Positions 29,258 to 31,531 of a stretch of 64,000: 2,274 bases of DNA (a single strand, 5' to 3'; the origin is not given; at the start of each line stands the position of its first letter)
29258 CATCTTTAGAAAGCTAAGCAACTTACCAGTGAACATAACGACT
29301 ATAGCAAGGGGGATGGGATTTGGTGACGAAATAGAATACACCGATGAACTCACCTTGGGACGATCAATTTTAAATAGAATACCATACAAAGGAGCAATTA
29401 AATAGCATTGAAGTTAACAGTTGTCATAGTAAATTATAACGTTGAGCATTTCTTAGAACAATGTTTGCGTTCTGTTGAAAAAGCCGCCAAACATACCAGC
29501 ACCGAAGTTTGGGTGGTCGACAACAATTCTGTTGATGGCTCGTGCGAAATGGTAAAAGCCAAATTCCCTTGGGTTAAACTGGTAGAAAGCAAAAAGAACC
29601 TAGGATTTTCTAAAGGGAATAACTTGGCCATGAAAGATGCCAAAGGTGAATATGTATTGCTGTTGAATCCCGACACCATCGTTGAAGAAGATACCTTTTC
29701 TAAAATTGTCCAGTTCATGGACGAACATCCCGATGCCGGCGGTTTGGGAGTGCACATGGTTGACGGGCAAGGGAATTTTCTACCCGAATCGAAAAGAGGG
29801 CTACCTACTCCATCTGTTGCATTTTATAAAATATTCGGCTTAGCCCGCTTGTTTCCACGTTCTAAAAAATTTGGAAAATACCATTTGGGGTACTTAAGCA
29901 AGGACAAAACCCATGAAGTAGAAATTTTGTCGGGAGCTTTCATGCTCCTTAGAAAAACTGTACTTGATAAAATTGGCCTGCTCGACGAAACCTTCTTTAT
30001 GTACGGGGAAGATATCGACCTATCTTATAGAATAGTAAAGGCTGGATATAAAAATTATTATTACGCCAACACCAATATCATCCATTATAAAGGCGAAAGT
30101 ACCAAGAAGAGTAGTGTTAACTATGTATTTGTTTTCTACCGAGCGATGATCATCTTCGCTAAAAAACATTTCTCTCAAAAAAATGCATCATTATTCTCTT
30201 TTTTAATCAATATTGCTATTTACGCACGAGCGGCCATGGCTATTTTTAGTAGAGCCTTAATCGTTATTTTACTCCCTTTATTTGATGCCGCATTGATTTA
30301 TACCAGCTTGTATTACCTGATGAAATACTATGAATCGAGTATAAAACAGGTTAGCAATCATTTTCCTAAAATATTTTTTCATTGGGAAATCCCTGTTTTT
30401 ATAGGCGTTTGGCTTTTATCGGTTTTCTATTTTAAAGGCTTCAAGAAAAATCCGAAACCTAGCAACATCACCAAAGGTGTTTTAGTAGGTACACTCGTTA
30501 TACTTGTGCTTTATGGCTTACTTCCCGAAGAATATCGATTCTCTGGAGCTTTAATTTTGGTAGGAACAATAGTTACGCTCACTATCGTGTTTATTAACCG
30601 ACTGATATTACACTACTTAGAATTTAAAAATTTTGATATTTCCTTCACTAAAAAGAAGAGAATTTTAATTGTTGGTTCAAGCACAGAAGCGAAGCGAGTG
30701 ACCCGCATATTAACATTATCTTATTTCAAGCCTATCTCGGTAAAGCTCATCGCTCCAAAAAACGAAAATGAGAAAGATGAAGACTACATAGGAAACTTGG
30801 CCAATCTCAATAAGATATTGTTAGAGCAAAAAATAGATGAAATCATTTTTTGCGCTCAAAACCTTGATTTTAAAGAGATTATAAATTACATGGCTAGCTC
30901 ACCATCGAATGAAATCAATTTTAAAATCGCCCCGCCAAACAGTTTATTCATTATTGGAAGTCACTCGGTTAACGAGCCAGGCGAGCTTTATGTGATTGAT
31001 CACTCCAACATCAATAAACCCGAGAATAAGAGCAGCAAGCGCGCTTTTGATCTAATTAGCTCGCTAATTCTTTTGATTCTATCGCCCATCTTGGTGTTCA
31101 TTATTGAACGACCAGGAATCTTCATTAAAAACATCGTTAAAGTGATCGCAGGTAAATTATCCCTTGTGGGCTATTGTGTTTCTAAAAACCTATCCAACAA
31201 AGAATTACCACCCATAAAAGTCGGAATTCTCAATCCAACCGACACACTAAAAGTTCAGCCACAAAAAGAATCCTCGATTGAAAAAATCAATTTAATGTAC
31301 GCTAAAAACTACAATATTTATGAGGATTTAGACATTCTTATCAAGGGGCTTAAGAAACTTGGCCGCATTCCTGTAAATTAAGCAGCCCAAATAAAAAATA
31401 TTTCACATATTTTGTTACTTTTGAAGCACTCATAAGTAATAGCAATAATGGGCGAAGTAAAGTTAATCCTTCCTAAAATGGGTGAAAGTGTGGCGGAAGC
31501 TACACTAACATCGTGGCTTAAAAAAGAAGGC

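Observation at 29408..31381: GT2 glycosyltransferase fused to a polytopic membrane region and a catalytically gutted sugar-phosphotransferase domain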

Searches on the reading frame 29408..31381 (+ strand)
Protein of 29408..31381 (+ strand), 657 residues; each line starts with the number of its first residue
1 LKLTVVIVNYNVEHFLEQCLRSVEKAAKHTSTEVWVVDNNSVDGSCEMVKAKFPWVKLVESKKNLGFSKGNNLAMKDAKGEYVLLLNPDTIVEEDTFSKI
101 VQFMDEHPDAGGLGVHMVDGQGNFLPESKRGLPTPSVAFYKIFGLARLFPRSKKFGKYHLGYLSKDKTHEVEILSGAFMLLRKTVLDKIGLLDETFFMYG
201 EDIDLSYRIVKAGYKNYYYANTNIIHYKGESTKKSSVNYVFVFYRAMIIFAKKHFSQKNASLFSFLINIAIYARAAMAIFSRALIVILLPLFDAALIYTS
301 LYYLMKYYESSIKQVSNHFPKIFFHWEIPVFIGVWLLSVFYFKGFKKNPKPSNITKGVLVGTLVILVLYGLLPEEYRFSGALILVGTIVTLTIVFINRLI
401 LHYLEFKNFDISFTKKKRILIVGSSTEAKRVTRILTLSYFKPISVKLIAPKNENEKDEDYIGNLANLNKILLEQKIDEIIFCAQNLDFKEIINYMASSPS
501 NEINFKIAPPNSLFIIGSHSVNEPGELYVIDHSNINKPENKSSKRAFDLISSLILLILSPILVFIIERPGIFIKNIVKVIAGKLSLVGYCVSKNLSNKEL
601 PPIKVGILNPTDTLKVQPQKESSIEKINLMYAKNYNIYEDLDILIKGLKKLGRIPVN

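Call 3: search_protein_families(library=pfam, proteins=[window:29408-31378:+], max_evalue=10)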
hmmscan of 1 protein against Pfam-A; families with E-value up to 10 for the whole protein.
window:29408-31378:+ (657 aa): 9 families
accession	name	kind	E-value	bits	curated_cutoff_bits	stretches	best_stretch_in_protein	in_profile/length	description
PF00535.33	Glycos_transf_2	-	1.1e-23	84.5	23.3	1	4-189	1-167/168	Glycosyl transferase family 2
PF13641.12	Glyco_tranf_2_3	-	2e-23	84.1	27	1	3-235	3-220/230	Glycosyltransferase like family 2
PF13632.12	Glyco_trans_2_3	-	8.6e-09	35.9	27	1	82-293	1-179/198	Glycosyl transferase family group 2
PF13712.12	Glyco_tranf_2_5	-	1.8e-05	25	27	1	65-231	39-194/210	Glycosyltransferase like family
PF10111.15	Glyco_tranf_2_2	-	8.9e-05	22.5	27.3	1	5-103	2-105/276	Glycosyltransferase like family 2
PF13506.12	Glyco_transf_21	-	0.00073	19.5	21.7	1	156-218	84-146/174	Glycosyl transferase family 21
PF02397.22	Bac_transf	-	0.051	13.6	27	1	576-650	94-176/179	Bacterial sugar transferase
PF13704.12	Glyco_tranf_2_4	-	0.055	14.4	27.5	1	11-83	2-75/98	Glycosyl transferase family 2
PF02709.20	Glyco_transf_7C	-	0.2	11.8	23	1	174-221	19-67/78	N-terminal domain of galactosyltransferase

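Call 4: search_protein_families(library=ncbifam, proteins=[window:29408-31378:+], max_evalue=10)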
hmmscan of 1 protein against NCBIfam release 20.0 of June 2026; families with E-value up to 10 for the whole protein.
window:29408-31378:+ (657 aa): 23 families
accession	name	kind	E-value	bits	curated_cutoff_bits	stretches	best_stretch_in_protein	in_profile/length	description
TIGR03025.1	EPS_sugtrans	subfamily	5.1e-19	68.8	295.55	1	292-565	2-280/445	exopolysaccharide biosynthesis polyprenyl glycosylphosphotransferase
TIGR03023.1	WcaJ_sugtrans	equivalog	1.2e-17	64.4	410.75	1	293-565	3-285/453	undecaprenyl-phosphate glucose phosphotransferase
NF041875.1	EPS_EpsD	equivalog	3e-14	53.2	370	1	3-277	1-257/325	exopolysaccharide biosynthesis glycosyltransferase EpsD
NF038302.1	EPS_HpsE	equivalog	3.7e-14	52.4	300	1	1-116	1-123/307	hormogonium polysaccharide biosynthesis glycosyltransferase HpsE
TIGR03937.1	PgaC_IcaA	equivalog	1.3e-12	47.4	422.3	2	3-111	47-157/407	poly-beta-1,6-N-acetyl-D-glucosamine synthase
NF007482.0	PRK10073.1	equivalog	3.5e-12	46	423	1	2-103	7-109/334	glycosyltransferase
TIGR01556.1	rhamnosyltran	subfamily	5.6e-12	45.4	200.55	2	170-234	146-208/281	rhamnosyltransferase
TIGR04283.1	glyco_like_mftF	equivalog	5.8e-12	45.7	182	1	3-116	1-110/221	TIGR04283 family arsenosugar biosynthesis glycosyltransferase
TIGR03111.1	glyc2_xrt_Gpos1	hypoth_equivalog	7.3e-12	44.8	363.95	1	2-213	50-252/439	TIGR03111 family XrtG-associated glycosyltransferase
NF047683.1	TeichurnBiosyTuaG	equivalog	7.9e-10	38.8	400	1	3-110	8-117/252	teichuronic acid biosynthesis protein TuaG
TIGR03965.1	mycofact_glyco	equivalog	3.1e-08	32.9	280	2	171-227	226-281/467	mycofactocin biosynthesis glycosyltransferase MftF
NF038299.1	EPS_HpsN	equivalog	4.2e-08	32.5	425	1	2-265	2-265/317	hormogonium polysaccharide biosynthesis glycosyltransferase HpsN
TIGR03022.1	WbaP_sugtrans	subfamily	6.5e-08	32.2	403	1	310-566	21-282/456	undecaprenyl-phosphate galactose phosphotransferase WbaP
NF053739.1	GlytfEpsEBac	equivalog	2.3e-07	30.1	450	1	2-122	2-127/265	glycosyltransferase EpsE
NF050113.1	gal_furan_GlfT1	equivalog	4e-07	29.6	330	2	5-78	3-75/290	galactofuranosyltransferase GlfT1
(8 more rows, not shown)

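Call 5: find_homologous_proteins(query=window:29408-31378:+, max_evalue=0.00001)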
Query window:29408-31378:+ (657 aa): 8000 proteins with E <= 0.00001 among 8000 candidates; the best 120 are listed.
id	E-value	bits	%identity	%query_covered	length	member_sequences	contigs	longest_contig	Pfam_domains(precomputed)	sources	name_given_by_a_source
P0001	0.0e+0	1450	100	100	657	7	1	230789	PF13632.13,PF13641.13,PF00535.33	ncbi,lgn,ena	-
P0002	0.0e+0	1261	85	100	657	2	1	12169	PF13632.13,PF13641.13,PF00535.33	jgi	jgi:GT2 family glycosyltransferase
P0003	0.0e+0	1143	77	100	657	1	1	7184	PF13632.13,PF13641.13,PF00535.33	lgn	-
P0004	0.0e+0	1108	74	100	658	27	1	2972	PF13632.13,PF13641.13,PF00535.33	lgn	-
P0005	0.0e+0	1053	74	96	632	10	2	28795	PF13632.13,PF13641.13,PF00535.33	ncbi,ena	-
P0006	3.3e-296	1002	70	96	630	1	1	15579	PF13632.13,PF13641.13,PF00535.33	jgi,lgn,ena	-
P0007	2.8e-295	999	68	100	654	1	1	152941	PF13632.13,PF13727.13,PF13641.13,PF00535.33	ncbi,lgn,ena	-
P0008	7.0e-290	981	66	100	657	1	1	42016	PF13632.13,PF13727.13,PF13641.13,PF00535.33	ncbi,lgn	ncbi:MAG: glycosyltransferase [Flavobacteriales bacterium]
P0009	1.9e-288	977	65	100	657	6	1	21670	PF13632.13,PF13727.13,PF13641.13,PF00535.33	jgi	-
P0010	6.9e-274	929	63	100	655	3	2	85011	PF13632.13,PF13727.13,PF13641.13,PF00535.33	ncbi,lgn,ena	-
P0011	1.2e-272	924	63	100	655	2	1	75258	PF13632.13,PF13727.13,PF10111.15,PF13641.13,PF00535.33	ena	-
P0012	6.7e-239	813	56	100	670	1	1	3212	PF13632.13,PF13727.13,PF13641.13,PF00535.33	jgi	-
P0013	6.1e-238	810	57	99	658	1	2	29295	PF13632.13,PF13641.13,PF00535.33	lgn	-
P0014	6.3e-238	810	58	99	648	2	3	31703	PF13632.13,PF13641.13,PF00535.33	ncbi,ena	-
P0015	7.2e-238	810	57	99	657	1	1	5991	PF13632.13,PF13641.13,PF00535.33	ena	-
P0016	1.0e-236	806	56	99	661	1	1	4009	PF13632.13,PF13727.13,PF13641.13,PF00535.33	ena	-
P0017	4.2e-236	804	57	99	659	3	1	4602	PF13632.13,PF13727.13,PF13641.13,PF00535.33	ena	-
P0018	4.3e-236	804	56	99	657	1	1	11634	PF13632.13,PF13641.13,PF00535.33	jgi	jgi:GT2 family glycosyltransferase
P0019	6.0e-236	803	56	99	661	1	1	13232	PF13632.13,PF13727.13,PF13641.13,PF00535.33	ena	-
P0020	8.3e-236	803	58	99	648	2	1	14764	PF13632.13,PF13641.13,PF00535.33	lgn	-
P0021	1.2e-235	802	56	99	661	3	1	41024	PF13632.13,PF13641.13,PF00535.33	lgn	-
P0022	2.2e-235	801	58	99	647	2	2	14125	PF13632.13,PF13641.13,PF00535.33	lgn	-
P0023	3.4e-235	801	58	99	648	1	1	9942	PF13632.13,PF13641.13,PF00535.33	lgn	-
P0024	4.5e-235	800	57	99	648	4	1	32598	PF13632.13,PF13641.13,PF00535.33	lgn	-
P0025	5.3e-235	800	56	99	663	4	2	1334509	PF13632.13,PF13727.13,PF13641.13,PF00535.33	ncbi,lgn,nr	ncbi:MAG: hypothetical protein POELPBGB_02684 [Bacteroidia bacterium]|nr:hypothetical protein [Bacte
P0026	6.5e-235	800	57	99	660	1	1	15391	PF13632.13,PF13727.13,PF13641.13,PF00535.33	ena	-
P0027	7.7e-235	800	57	99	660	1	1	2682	PF13632.13,PF13727.13,PF13641.13,PF00535.33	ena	-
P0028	8.0e-235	800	57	99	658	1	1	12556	PF13632.13,PF13727.13,PF13641.13,PF00535.33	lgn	-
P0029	8.8e-235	799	57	99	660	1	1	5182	PF13632.13,PF13727.13,PF13641.13,PF00535.33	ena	-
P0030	9.3e-235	799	57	99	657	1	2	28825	PF13632.13,PF13727.13,PF13641.13,PF00535.33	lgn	-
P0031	1.3e-234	799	56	99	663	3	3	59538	PF13632.13,PF13641.13,PF00535.33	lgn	-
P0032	1.8e-234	798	57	99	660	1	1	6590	PF13632.13,PF13727.13,PF13641.13,PF00535.33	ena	-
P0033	9.2e-234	796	56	99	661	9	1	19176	PF13632.13,PF13727.13,PF13641.13,PF00535.33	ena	-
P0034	2.7e-233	795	56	99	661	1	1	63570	PF13632.13,PF13641.13,PF00535.33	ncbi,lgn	ncbi:MAG: glycosyltransferase family 2 protein [Bacteroidia bacterium]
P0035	3.1e-233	794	56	99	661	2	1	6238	PF13632.13,PF13641.13,PF00535.33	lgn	-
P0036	3.6e-233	794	55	99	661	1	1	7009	PF13632.13,PF13641.13,PF00535.33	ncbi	-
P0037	1.1e-232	792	56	99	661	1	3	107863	PF13632.13,PF13641.13,PF00535.33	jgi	jgi:GT2 family glycosyltransferase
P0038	1.3e-232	792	57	99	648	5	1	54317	PF13632.13,PF13641.13,PF00535.33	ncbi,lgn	-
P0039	3.3e-232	791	57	99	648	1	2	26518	PF13632.13,PF10111.15,PF13641.13,PF00535.33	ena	-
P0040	6.5e-232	790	57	99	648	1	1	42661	PF13632.13,PF13641.13,PF00535.33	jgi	jgi:GT2 family glycosyltransferase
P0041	1.2e-231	789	55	99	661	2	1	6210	PF13632.13,PF13641.13,PF00535.33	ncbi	-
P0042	2.1e-231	788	57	99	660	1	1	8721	PF13632.13,PF13727.13,PF13641.13,PF00535.33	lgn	-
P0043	2.6e-231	788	56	100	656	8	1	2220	PF13632.13,PF13727.13,PF13641.13,PF00535.33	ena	-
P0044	3.6e-231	787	55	99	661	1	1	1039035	PF13632.13,PF13727.13,PF13641.13,PF00535.33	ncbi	-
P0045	3.7e-231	787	55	99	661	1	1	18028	PF13632.13,PF13727.13,PF13641.13,PF00535.33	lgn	-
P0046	5.2e-231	787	56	99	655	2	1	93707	PF13632.13,PF13727.13,PF13641.13,PF00535.33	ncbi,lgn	-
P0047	8.5e-231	786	55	99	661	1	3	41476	PF13632.13,PF13727.13,PF13641.13,PF00535.33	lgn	-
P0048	8.6e-231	786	56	99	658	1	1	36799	PF13632.13,PF13641.13,PF00535.33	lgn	-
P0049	3.4e-230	784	56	99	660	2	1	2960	PF13632.13,PF13641.13,PF00535.33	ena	-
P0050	3.4e-230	784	55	100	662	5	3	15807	PF13632.13,PF13641.13,PF00535.33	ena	-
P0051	5.8e-230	783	56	99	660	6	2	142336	PF13632.13,PF13641.13,PF00535.33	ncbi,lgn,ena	-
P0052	9.8e-230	783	57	97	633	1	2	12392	PF13632.13,PF13641.13,PF00535.33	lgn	-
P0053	1.5e-229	782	55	99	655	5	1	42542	PF13632.13,PF10111.15,PF13641.13,PF00535.33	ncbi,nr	ncbi:MAG: glycosyltransferase family 2 protein [Bacteroidales bacterium]|nr:glycosyltransferase fami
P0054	1.7e-229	782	55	99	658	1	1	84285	PF13632.13,PF13641.13,PF00535.33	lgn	-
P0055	2.3e-229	782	56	99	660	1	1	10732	PF13632.13,PF13641.13,PF00535.33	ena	-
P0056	2.3e-229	781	56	99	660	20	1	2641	PF13632.13,PF13641.13,PF00535.33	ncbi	-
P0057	2.5e-229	781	56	99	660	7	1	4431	PF13632.13,PF13641.13,PF00535.33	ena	-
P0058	4.4e-229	781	56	99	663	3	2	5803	PF13632.13,PF13641.13,PF00535.33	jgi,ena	jgi:GT2 family glycosyltransferase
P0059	5.2e-229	780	55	99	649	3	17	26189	PF13632.13,PF13641.13,PF00535.33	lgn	-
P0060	5.2e-229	780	56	99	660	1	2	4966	PF13632.13,PF13641.13,PF00535.33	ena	-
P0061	5.6e-229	780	56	99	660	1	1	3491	PF13632.13,PF13641.13,PF00535.33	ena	-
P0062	7.9e-229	780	55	99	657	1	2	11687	PF13632.13,PF13641.13,PF00535.33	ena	-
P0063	8.3e-229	780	55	99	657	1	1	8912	PF13632.13,PF13641.13,PF00535.33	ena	-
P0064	8.6e-229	780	55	99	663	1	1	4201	PF13632.13,PF13727.13,PF13641.13,PF00535.33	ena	-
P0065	2.2e-228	778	56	99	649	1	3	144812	PF13632.13,PF13727.13,PF13641.13,PF00535.33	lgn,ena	-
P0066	3.7e-228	778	55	99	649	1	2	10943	PF13632.13,PF13727.13,PF13641.13,PF00535.33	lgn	-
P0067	4.1e-228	777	55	99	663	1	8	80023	PF13632.13,PF13641.13,PF00535.33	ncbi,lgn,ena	-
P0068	4.3e-228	777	55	99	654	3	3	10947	PF13632.13,PF13727.13,PF13641.13,PF00535.33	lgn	-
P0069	4.9e-228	777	54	99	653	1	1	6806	PF13632.13,PF13727.13,PF13641.13,PF00535.33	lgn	-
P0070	5.0e-228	777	56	99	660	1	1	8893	PF13632.13,PF13641.13,PF00535.33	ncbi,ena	-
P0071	5.3e-228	777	53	100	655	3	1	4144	PF13632.13,PF13727.13,PF13641.13,PF00535.33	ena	-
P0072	6.2e-228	777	55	99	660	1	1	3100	PF13632.13,PF10111.15,PF13641.13,PF00535.33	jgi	-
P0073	7.8e-228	776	55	99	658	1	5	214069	PF13632.13,PF10111.15,PF13641.13,PF00535.33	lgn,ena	-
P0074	8.2e-228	776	55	99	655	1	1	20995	PF13632.13,PF13727.13,PF13641.13,PF00535.33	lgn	-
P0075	9.5e-228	776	55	99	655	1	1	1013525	PF13632.13,PF13641.13,PF00535.33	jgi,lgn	jgi:GT2 family glycosyltransferase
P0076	9.8e-228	776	55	99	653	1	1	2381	PF13632.13,PF13641.13,PF00535.33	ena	-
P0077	1.1e-227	776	55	99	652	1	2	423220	PF13632.13,PF13727.13,PF13641.13,PF00535.33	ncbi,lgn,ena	-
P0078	1.1e-227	776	56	99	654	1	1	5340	PF13632.13,PF13641.13,PF00535.33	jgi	-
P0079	1.3e-227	776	55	99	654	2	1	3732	PF13632.13,PF13727.13,PF10111.15,PF13641.13,PF00535.33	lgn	-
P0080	1.3e-227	776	56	99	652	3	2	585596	PF13632.13,PF13727.13,PF13641.13,PF00535.33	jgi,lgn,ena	-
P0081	1.3e-227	776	55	99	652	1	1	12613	PF13632.13,PF13727.13,PF13641.13,PF00535.33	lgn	-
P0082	1.6e-227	775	56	99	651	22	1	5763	PF13632.13,PF13641.13,PF00535.33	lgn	-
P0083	1.9e-227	775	56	99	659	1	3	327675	PF13632.13,PF13727.13,PF13641.13,PF00535.33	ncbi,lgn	-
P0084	1.9e-227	775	56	99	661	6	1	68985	PF13632.13,PF13641.13,PF00535.33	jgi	jgi:GT2 family glycosyltransferase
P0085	2.5e-227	775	56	99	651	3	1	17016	PF13632.13,PF13641.13,PF00535.33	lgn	-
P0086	3.3e-227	774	55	99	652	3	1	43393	PF13632.13,PF13641.13,PF00535.33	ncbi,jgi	-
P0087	3.4e-227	774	56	99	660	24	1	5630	PF13632.13,PF13727.13,PF13641.13,PF02397.23,PF00535.33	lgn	-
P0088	3.7e-227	774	56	99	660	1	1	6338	PF13632.13,PF13641.13,PF00535.33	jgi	jgi:GT2 family glycosyltransferase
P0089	3.9e-227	774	56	99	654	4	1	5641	PF13632.13,PF13641.13,PF00535.33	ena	-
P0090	5.8e-227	774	56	99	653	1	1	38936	PF13632.13,PF13727.13,PF10111.15,PF13641.13,PF00535.33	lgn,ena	-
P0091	6.6e-227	773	55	99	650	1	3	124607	PF13632.13,PF13727.13,PF13641.13,PF00535.33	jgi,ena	-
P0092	6.9e-227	773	56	99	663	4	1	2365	PF13632.13,PF13641.13,PF00535.33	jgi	jgi:GT2 family glycosyltransferase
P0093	7.8e-227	773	55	99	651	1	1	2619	PF13632.13,PF13641.13,PF00535.33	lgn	-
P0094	7.8e-227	773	56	99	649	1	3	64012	PF13632.13,PF13641.13,PF00535.33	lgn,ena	-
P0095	8.9e-227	773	56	99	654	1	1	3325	PF13632.13,PF13641.13,PF00535.33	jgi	-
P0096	9.0e-227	773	54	99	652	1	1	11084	PF13632.13,PF13641.13,PF00535.33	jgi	jgi:GT2 family glycosyltransferase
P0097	1.1e-226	773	57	99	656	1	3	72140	PF13632.13,PF13641.13,PF00535.33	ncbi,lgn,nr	ncbi:MAG: glycosyltransferase [Bacteroidetes bacterium]|nr:glycosyltransferase [Bacteroidota bacteri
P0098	1.2e-226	773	54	99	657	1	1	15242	PF13632.13,PF13641.13,PF00535.33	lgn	-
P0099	1.2e-226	773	57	99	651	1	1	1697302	PF13632.13,PF13641.13,PF00535.33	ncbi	ncbi:MAG: glycosyltransferase [Bacteroidia bacterium]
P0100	1.4e-226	772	55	99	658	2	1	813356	PF13632.13,PF13727.13,PF13641.13,PF00535.33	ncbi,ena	-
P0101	1.4e-226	772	54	99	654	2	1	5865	PF13632.13,PF10111.15,PF13641.13,PF00535.33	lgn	-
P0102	1.5e-226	772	55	99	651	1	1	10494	PF13632.13,PF13641.13,PF00535.33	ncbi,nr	ncbi:MAG: glycosyltransferase [Bacteroidia bacterium]|nr:glycosyltransferase [Bacteroidia bacterium]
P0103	1.5e-226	772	57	99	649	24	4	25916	PF13632.13,PF13727.13,PF13641.13,PF00535.33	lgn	-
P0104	1.5e-226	772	55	99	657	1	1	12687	PF13632.13,PF13641.13,PF00535.33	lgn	-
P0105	1.7e-226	772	56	99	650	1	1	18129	PF13632.13,PF13727.13,PF13641.13,PF00535.33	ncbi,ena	-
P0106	1.7e-226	772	54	99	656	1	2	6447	PF13632.13,PF13727.13,PF13641.13,PF00535.33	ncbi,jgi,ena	ncbi:MAG TPA: glycosyltransferase [Bacteroidia bacterium]|jgi:GT2 family glycosyltransferase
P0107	1.9e-226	772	56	99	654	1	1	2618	PF13632.13,PF13641.13,PF00535.33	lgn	-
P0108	2.1e-226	772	54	99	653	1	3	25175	PF13632.13,PF13727.13,PF13641.13,PF00535.33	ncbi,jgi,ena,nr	ncbi:MAG: glycosyl transferase family 2 [Bacteroidetes bacterium]|nr:MAG: glycosyl transferase famil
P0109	2.1e-226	772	53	99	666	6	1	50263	PF13632.13,PF13641.13,PF00535.33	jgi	jgi:GT2 family glycosyltransferase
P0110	2.2e-226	772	57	99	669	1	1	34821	PF13632.13,PF13641.13,PF00535.33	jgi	jgi:O-antigen biosynthesis protein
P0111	2.8e-226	771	54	99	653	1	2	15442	PF13632.13,PF13641.13,PF00535.33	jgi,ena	-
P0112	3.0e-226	771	57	99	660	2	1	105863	PF13632.13,PF13727.13,PF13641.13,PF00535.33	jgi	jgi:O-antigen biosynthesis protein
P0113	3.1e-226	771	55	99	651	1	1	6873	PF13632.13,PF13727.13,PF13641.13,PF00535.33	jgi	jgi:GT2 family glycosyltransferase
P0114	3.2e-226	771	54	99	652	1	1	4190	PF13632.13,PF13641.13,PF00535.33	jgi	jgi:O-antigen biosynthesis protein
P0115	3.3e-226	771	55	99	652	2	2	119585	PF13632.13,PF13727.13,PF13641.13,PF00535.33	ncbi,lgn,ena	-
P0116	3.3e-226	771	55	100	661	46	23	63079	PF13632.13,PF13641.13,PF00535.33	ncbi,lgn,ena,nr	ncbi:MAG TPA: glycosyltransferase [Bacteroidia bacterium]|nr:glycosyltransferase [Bacteroidia bacter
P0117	3.5e-226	771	54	100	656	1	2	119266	PF13632.13,PF13727.13,PF10111.15,PF13641.13,PF00535.33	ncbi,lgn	ncbi:MAG: glycosyltransferase [Bacteroidales bacterium]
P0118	3.5e-226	771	55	99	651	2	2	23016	PF13632.13,PF13641.13,PF00535.33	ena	-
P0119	3.5e-226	771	55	99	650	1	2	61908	PF13632.13,PF13727.13,PF13641.13,PF00535.33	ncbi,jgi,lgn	ncbi:MAG: GT2 family glycosyltransferase [Saprospiraceae bacterium]|jgi:GT2 family glycosyltransfera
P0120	3.6e-226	771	55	99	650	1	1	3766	PF13632.13,PF13727.13,PF13641.13,PF00535.33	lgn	-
